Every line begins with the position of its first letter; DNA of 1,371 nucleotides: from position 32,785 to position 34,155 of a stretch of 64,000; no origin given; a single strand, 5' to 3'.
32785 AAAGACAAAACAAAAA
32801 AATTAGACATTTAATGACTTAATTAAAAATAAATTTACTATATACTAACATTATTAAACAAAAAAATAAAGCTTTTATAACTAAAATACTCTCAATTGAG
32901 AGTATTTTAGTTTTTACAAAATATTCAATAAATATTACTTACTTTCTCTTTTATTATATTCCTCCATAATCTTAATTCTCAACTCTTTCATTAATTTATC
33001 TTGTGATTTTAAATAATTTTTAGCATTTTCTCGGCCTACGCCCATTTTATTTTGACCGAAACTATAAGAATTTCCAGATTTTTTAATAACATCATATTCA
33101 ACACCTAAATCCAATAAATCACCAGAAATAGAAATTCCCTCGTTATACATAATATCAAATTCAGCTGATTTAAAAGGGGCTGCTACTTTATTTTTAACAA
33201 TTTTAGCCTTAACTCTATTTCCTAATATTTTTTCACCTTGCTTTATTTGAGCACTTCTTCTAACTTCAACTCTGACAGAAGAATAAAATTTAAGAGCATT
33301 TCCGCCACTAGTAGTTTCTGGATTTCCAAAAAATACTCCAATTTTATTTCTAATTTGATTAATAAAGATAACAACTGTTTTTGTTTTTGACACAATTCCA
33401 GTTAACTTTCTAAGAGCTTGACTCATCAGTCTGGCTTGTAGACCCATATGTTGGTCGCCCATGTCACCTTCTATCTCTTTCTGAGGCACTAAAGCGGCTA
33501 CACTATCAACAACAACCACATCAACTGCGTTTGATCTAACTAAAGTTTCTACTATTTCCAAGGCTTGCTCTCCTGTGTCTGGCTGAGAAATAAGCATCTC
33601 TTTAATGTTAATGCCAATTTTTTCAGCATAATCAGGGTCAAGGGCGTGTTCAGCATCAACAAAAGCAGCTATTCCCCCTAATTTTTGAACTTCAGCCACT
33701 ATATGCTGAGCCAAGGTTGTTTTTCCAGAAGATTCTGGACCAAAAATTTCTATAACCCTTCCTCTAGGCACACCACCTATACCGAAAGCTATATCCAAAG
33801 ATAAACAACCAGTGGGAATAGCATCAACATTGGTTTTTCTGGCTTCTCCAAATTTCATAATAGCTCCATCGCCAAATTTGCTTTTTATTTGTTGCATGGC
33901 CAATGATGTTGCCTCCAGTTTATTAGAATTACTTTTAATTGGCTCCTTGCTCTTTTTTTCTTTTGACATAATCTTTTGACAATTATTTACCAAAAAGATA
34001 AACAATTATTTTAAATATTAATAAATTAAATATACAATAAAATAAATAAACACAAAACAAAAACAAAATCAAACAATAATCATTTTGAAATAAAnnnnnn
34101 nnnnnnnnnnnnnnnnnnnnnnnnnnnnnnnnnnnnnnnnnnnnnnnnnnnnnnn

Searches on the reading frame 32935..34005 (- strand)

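Call 26: search_protein_families(library=pfam, proteins=[window:32935-34005:-], max_evalue=0.001)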
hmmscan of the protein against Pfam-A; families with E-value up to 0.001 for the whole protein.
window:32935-34005:- (356 aa): 10 families
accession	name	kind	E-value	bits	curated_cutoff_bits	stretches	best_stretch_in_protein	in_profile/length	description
PF00154.27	RecA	-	2.8e-134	447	27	1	33-292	3-262/262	recA bacterial DNA recombination protein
PF21096.2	RecA_C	-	2e-17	63.5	27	1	295-350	1-56/57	RecA C-terminal domain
PF08423.17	Rad51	-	6.1e-09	35.9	22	1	58-253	3-214/244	Rad51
PF06745.19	ATPase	-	1.9e-06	27.9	26.6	1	63-137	1-77/231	KaiC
PF01637.24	ATPase_2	-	4.8e-06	27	33.2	1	84-216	22-117/225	ATPase domain predominantly from Archaea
PF02283.22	CobU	-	1.8e-05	24.8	27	1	87-216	3-122/168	Cobinamide kinase / cobinamide phosphate guanyltransferase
PF13481.12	AAA_25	-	0.00037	20.6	27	0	79-107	30-58/195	AAA domain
PF00004.35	AAA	-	0.00048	21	21.2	0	87-212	3-104/131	ATPase family associated with various cellular activities (AAA)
PF13479.12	AAA_24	-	0.00052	20.3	27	0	84-174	4-78/195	AAA domain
PF00005.33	ABC_tran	-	0.00088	20.3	25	0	79-135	8-66/137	ABC transporter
